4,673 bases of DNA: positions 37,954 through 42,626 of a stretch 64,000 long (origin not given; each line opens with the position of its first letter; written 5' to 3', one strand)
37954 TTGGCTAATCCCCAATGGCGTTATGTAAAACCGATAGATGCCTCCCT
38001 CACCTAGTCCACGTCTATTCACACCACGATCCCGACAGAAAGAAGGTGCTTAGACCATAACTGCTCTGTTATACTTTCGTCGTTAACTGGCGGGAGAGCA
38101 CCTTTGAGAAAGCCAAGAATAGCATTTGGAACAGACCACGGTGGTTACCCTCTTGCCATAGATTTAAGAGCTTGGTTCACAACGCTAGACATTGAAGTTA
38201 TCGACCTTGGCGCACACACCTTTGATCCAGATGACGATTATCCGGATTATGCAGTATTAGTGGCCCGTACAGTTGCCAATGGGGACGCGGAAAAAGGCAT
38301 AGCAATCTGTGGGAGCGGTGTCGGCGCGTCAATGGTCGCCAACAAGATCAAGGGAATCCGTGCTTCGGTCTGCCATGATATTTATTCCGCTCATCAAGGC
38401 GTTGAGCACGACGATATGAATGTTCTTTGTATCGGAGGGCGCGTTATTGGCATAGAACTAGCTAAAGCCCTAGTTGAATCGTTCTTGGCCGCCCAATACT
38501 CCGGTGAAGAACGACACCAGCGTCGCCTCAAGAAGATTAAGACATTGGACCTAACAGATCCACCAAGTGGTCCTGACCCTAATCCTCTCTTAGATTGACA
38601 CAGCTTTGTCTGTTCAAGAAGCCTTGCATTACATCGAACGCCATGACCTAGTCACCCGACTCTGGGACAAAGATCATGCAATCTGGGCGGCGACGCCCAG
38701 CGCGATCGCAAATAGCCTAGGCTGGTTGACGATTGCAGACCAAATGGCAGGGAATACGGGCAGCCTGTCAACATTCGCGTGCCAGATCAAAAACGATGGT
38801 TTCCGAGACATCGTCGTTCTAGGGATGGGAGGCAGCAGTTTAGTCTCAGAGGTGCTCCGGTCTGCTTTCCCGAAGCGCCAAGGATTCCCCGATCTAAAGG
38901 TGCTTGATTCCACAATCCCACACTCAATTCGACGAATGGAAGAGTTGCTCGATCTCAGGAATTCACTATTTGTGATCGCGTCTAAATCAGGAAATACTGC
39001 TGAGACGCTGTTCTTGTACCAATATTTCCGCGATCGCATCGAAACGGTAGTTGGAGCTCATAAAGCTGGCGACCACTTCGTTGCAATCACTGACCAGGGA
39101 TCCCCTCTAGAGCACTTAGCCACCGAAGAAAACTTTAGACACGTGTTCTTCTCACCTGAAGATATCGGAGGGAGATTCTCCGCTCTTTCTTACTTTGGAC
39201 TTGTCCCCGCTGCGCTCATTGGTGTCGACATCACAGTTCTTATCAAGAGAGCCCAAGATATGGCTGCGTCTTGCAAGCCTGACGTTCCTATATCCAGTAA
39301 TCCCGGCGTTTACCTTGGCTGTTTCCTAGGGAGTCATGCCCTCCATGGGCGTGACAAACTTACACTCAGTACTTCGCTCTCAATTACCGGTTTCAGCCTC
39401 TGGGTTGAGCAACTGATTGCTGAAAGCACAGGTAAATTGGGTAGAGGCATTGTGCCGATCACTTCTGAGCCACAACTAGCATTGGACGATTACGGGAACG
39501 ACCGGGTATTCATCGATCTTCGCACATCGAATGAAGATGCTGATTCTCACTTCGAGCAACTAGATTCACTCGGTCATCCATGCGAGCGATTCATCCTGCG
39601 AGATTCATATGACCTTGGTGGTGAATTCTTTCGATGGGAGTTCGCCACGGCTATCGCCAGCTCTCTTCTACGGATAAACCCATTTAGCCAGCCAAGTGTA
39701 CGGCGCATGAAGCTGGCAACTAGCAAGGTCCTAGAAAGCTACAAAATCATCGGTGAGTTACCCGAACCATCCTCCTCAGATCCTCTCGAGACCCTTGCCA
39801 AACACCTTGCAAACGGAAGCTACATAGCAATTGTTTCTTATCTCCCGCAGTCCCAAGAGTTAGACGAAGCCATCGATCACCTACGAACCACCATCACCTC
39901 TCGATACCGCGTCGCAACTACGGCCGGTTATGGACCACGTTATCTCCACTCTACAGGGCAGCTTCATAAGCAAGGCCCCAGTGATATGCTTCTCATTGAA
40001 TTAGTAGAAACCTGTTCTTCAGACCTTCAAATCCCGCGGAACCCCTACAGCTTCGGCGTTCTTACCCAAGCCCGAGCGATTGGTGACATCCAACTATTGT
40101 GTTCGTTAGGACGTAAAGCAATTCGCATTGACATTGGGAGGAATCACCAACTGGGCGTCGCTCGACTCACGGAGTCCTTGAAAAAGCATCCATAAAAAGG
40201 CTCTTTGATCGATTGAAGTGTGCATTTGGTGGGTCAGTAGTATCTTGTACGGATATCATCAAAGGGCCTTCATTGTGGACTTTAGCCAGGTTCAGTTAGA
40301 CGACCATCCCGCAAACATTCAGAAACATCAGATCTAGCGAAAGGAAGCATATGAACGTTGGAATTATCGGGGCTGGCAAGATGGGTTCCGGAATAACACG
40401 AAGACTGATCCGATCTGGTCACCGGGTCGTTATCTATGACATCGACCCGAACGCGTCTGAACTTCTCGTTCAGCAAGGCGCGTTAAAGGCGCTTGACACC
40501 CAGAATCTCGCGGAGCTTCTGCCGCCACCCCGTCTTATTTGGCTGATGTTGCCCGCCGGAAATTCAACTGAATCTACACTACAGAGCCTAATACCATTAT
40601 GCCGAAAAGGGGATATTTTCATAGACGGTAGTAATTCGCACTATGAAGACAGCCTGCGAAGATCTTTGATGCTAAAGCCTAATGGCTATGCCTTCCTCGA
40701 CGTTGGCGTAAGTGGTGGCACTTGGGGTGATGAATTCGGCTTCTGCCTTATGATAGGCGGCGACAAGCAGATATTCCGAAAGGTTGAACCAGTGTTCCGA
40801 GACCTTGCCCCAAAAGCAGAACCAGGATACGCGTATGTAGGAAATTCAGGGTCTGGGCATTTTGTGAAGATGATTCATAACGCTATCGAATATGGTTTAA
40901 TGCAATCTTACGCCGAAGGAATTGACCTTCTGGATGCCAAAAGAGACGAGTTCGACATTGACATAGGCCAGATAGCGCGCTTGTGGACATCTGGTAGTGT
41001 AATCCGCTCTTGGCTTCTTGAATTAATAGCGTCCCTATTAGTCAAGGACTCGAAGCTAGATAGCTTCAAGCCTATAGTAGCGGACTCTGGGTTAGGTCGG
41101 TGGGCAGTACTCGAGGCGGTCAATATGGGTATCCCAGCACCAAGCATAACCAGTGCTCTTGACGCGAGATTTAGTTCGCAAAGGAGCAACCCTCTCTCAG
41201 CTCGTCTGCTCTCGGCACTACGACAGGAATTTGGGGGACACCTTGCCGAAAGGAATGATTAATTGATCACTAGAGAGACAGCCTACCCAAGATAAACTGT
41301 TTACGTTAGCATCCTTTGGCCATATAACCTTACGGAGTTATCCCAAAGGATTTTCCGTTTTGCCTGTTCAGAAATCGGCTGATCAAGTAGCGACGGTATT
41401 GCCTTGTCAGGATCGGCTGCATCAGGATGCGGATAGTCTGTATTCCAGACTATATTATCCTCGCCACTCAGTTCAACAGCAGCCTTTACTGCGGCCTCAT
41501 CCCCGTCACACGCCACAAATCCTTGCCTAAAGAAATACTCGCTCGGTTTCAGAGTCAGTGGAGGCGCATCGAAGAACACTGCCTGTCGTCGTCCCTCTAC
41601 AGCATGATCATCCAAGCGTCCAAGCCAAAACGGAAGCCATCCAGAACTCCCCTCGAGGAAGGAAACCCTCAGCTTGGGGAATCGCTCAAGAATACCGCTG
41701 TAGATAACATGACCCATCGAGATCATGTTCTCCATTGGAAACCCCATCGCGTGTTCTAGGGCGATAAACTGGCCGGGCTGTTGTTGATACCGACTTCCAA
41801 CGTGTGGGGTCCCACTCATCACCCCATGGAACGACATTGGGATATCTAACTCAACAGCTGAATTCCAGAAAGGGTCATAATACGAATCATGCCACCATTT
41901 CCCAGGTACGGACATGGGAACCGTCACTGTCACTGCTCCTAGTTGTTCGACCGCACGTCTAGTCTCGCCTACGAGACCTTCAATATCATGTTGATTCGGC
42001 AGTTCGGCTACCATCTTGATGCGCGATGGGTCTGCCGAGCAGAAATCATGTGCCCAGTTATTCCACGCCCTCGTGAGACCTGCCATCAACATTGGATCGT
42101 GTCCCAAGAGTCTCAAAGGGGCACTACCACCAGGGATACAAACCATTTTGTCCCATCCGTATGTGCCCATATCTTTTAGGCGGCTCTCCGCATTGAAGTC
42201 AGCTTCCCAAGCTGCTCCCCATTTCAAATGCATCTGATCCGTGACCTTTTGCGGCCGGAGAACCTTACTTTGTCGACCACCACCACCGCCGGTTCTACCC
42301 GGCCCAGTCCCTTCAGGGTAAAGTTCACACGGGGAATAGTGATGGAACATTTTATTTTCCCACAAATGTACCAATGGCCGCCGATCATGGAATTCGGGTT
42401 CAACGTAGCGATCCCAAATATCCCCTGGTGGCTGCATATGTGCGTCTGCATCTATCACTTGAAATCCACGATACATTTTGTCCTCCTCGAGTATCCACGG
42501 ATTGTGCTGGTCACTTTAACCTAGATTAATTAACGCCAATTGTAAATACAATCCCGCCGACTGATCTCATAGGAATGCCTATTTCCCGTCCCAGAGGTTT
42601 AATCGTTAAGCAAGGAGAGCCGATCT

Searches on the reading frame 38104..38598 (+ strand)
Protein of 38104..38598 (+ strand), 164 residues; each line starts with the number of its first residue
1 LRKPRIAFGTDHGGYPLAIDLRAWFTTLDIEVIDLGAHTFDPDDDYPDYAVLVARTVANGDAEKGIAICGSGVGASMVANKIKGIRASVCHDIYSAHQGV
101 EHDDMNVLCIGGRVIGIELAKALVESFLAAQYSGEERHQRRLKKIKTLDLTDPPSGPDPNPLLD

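Call 35: search_protein_families(library=ncbifam, max_evalue=1e-25, proteins=[window:38104-38598:+])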
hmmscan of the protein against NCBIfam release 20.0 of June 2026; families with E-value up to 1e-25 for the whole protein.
window:38104-38598:+ (164 aa): 6 families
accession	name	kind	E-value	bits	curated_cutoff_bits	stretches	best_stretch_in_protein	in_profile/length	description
NF004051.0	PRK05571.1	subfamily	1.7e-55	186.9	135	1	5-149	3-146/149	ribose-5-phosphate isomerase B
TIGR00689.1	rpiB_lacA_lacB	subfamily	1.3e-48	164.6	88.3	1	6-147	1-141/145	RpiB/LacA/LacB family sugar-phosphate isomerase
TIGR01120.1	rpiB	equivalog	1.9e-44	151.1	138.65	1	5-147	1-141/143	ribose 5-phosphate isomerase B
TIGR02133.1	RPI_actino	equivalog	2.4e-44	150.8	168.2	1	5-146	2-143/148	ribose-5-phosphate isomerase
NF051858.1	EryPhIsonDerIRhiz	equivalog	2.2e-31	109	240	1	5-149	2-147/150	D-erythrulose-4-phosphate isomerase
NF006381.0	PRK08622.1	equivalog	2.8e-30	105.4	234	1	5-150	2-146/171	galactose-6-phosphate isomerase subunit LacB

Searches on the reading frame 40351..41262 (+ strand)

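Call 35: search_protein_families(library=ncbifam, max_evalue=1e-25, proteins=[window:40351-41262:+])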
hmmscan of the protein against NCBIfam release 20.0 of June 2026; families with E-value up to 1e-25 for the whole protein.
window:40351-41262:+ (303 aa): 4 families
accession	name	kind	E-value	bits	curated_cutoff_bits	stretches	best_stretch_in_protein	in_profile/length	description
NF007161.0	PRK09599.1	subfamily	1.9e-117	391.8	271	1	1-301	1-300/302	NADP-dependent phosphogluconate dehydrogenase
TIGR00872.1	gnd_rel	equivalog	1.7e-106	355.8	297.2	1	1-302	1-298/299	phosphogluconate dehydrogenase (NAD(+)-dependent, decarboxylating)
NF006765.0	PRK09287.1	equivalog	2e-63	214.9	413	1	2-277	5-292/476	NADP-dependent phosphogluconate dehydrogenase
TIGR00873.1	gnd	equivalog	4.8e-61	207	426.7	1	2-195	1-201/467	decarboxylating NADP(+)-dependent phosphogluconate dehydrogenase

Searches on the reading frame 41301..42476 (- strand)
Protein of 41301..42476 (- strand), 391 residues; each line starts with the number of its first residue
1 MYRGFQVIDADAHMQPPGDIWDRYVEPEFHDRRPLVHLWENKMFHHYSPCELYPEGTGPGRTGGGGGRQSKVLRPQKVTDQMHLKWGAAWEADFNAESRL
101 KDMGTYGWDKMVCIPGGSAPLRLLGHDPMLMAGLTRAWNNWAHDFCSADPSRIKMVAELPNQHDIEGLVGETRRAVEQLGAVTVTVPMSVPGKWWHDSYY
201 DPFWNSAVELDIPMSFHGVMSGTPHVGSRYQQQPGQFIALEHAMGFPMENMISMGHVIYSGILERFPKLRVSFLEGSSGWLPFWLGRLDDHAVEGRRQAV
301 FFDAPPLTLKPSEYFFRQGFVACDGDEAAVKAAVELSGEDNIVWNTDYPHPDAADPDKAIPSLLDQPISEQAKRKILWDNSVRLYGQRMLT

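Call 35: search_protein_families(library=ncbifam, max_evalue=1e-25, proteins=[window:41301-42476:-])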
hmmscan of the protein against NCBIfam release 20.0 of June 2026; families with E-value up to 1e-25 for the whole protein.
window:41301-42476:- (391 aa): 0 families

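Call 69: search_protein_families(library=pfam, max_evalue=0.00001, proteins=[window:41301-42476:-])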
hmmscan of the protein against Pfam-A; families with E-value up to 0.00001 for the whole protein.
window:41301-42476:- (391 aa): 1 family
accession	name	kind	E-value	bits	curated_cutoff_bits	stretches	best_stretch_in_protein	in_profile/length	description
PF04909.20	Amidohydro_2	-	1.8e-31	110.4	26.4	1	127-386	54-288/289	Amidohydrolase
